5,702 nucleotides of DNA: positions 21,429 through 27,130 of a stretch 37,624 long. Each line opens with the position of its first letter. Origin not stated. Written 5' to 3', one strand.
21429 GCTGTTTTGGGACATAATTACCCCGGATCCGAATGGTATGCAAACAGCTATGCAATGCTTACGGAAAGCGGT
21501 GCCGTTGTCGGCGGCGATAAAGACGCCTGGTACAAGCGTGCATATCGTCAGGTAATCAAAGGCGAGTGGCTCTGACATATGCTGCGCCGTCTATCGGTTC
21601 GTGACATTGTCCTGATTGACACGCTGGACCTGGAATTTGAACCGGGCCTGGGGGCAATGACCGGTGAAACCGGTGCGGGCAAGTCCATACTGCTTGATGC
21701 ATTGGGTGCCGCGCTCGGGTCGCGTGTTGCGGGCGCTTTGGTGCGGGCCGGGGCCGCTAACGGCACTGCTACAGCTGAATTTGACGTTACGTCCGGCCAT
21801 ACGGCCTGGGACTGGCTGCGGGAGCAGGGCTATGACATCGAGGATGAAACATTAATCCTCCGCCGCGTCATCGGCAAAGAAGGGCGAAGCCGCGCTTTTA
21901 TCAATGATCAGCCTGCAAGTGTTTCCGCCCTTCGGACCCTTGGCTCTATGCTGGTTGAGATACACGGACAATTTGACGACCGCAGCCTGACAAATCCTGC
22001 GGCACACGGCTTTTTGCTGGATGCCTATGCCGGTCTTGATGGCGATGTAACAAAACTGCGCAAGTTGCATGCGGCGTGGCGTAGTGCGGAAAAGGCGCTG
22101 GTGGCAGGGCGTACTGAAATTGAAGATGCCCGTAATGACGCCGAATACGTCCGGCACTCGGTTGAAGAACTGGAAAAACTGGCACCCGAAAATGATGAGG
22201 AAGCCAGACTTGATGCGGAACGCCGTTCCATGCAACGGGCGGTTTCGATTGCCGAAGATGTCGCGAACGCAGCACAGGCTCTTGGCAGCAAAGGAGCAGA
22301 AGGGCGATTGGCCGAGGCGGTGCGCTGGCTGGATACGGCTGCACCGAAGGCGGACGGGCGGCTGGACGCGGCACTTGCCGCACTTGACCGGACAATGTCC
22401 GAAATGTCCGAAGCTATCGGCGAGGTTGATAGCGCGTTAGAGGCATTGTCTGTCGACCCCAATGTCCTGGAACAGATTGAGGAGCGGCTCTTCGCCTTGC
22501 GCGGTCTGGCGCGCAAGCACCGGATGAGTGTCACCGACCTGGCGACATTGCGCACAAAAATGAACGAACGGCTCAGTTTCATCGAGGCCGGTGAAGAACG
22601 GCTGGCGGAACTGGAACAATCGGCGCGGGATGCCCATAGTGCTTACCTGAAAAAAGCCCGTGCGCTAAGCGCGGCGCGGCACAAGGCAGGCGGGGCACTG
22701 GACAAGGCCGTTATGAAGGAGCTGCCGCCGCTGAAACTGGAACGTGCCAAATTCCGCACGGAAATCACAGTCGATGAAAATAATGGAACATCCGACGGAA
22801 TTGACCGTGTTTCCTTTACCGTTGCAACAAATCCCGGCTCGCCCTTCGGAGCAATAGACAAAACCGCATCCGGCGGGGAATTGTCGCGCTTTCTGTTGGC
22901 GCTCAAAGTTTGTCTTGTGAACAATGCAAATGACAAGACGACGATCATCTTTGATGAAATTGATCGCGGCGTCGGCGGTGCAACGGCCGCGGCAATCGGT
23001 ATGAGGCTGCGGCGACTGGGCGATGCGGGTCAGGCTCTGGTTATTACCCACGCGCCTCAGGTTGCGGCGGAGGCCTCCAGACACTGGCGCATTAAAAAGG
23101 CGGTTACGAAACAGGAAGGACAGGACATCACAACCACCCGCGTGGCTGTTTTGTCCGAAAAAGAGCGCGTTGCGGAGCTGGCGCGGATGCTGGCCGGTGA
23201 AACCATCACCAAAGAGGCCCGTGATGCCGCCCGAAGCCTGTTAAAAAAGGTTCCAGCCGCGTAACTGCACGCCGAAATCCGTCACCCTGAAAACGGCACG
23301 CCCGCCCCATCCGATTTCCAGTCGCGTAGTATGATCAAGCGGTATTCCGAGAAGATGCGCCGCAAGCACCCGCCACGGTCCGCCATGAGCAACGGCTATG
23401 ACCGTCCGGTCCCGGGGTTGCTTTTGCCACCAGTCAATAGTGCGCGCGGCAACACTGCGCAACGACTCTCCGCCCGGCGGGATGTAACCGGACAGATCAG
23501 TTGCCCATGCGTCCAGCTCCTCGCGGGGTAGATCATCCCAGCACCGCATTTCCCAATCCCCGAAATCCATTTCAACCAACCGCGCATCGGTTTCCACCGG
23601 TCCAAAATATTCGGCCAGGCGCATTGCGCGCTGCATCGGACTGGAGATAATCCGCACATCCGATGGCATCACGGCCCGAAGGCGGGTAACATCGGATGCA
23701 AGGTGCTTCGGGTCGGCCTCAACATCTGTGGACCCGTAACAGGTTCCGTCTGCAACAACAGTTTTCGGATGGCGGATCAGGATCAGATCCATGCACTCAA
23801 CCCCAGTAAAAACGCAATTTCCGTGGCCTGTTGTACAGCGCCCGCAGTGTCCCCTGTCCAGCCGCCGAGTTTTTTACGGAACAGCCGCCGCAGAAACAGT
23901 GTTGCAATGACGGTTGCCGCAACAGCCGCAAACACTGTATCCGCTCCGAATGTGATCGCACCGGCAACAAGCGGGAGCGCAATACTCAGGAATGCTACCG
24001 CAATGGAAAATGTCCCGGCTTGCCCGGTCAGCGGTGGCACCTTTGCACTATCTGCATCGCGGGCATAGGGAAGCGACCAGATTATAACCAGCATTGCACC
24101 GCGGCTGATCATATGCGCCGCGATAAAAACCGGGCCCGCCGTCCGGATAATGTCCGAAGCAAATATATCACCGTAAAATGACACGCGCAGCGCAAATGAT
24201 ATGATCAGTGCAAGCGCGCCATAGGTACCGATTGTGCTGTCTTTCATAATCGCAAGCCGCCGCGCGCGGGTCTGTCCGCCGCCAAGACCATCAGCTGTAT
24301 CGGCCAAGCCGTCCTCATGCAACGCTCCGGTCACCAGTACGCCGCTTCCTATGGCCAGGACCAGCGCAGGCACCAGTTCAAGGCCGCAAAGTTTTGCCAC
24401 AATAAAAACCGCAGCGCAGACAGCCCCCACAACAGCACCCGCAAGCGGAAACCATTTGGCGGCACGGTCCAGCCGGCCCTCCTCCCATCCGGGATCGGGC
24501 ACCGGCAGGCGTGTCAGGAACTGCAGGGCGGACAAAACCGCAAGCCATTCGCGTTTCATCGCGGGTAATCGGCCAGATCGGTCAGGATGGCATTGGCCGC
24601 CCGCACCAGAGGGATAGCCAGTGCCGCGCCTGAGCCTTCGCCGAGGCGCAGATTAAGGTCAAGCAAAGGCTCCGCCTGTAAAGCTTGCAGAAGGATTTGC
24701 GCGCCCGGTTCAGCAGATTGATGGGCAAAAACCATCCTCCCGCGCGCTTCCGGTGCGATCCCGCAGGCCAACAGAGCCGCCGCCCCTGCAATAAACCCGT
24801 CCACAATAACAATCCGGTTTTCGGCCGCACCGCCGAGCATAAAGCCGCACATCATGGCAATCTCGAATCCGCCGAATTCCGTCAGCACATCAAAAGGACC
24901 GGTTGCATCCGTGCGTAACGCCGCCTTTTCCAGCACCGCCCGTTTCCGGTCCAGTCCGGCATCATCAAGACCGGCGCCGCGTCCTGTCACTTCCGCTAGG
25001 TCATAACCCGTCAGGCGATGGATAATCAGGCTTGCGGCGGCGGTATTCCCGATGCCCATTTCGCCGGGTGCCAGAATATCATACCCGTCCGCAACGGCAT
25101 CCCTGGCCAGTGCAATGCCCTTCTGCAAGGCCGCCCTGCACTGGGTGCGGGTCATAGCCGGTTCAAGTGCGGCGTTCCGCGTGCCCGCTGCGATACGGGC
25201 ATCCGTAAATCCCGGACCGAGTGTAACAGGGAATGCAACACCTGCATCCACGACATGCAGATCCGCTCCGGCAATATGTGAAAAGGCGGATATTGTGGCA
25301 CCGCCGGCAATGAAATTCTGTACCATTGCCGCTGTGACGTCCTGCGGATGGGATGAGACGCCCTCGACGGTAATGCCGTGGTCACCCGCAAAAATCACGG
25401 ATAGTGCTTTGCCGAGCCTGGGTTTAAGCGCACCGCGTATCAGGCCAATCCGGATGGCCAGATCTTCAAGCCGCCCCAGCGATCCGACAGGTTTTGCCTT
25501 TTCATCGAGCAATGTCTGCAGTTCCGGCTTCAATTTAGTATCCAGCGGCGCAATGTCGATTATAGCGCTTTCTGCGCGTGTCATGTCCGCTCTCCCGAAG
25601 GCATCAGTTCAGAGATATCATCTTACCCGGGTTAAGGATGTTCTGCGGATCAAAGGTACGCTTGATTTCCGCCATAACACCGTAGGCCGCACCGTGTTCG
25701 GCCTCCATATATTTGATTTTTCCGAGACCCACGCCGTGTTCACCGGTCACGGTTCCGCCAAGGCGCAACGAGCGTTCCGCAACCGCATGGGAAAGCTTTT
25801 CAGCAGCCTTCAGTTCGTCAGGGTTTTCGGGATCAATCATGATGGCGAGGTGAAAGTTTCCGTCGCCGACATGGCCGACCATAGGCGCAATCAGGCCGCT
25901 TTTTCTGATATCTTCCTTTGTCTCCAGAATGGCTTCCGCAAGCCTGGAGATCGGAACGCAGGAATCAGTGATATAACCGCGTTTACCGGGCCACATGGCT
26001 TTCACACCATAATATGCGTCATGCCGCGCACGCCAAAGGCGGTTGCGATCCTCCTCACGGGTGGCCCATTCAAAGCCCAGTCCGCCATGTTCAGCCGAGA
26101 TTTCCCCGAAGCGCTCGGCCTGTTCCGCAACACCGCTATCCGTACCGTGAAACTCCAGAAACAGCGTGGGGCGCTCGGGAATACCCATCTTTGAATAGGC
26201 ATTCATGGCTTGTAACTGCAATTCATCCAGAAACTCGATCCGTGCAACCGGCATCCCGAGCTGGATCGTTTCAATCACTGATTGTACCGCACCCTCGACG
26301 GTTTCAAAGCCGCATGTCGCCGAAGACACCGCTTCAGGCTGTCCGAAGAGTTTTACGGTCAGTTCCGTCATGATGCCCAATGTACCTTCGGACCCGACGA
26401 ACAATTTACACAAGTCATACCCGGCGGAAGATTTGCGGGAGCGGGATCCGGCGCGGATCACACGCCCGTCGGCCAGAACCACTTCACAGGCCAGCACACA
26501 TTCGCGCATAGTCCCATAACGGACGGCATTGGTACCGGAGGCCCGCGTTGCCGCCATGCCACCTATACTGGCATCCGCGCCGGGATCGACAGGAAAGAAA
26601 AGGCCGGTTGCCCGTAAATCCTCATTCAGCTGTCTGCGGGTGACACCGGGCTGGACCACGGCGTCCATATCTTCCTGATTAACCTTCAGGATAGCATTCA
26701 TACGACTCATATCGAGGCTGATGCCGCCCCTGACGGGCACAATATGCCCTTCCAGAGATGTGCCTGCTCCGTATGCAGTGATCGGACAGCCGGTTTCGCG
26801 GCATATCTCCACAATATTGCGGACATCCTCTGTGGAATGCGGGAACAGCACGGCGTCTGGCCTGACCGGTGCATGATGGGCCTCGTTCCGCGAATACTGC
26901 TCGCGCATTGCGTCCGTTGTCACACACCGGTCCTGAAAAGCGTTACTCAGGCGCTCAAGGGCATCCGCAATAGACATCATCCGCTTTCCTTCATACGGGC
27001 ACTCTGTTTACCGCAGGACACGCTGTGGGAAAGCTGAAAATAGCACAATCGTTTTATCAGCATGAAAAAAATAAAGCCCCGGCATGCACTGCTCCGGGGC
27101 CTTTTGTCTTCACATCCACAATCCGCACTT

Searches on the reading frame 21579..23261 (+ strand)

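Call 54: search_protein_families(library=pfam, proteins=[window:21579-23261:+], max_evalue=0.00001)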
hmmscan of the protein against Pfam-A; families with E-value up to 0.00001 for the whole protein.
window:21579-23261:+ (561 aa): 2 families
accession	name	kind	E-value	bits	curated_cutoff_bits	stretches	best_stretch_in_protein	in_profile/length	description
PF02463.25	SMC_N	-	5.1e-15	55.9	40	1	4-507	4-213/220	RecF/RecN/SMC N terminal domain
PF13476.12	AAA_23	-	2.4e-08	35.3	27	1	5-73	2-68/201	AAA domain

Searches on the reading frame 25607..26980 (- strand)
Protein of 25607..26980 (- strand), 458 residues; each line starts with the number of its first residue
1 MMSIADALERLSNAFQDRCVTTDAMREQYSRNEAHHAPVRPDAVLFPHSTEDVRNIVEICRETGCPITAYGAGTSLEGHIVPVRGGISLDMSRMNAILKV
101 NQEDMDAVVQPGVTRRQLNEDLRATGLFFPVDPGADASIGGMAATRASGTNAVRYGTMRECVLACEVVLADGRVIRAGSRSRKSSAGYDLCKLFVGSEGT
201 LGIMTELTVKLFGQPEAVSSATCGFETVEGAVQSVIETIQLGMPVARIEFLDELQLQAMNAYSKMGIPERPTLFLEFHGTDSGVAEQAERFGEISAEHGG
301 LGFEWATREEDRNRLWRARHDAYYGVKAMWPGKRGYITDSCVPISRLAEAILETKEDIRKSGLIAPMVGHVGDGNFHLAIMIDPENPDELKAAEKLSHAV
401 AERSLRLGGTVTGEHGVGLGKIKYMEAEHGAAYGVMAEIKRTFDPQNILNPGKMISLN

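Call 54: search_protein_families(library=pfam, proteins=[window:25607-26980:-], max_evalue=0.00001)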
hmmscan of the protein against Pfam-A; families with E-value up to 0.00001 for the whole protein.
window:25607-26980:- (458 aa): 2 families
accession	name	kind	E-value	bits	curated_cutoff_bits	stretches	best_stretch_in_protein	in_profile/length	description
PF02913.24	FAD-oxidase_C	-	1.1e-63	215.7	21.2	1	215-454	2-248/248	FAD linked oxidases, C-terminal domain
PF01565.28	FAD_binding_4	-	8.1e-41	139.4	26.4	1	41-177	1-138/139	FAD binding domain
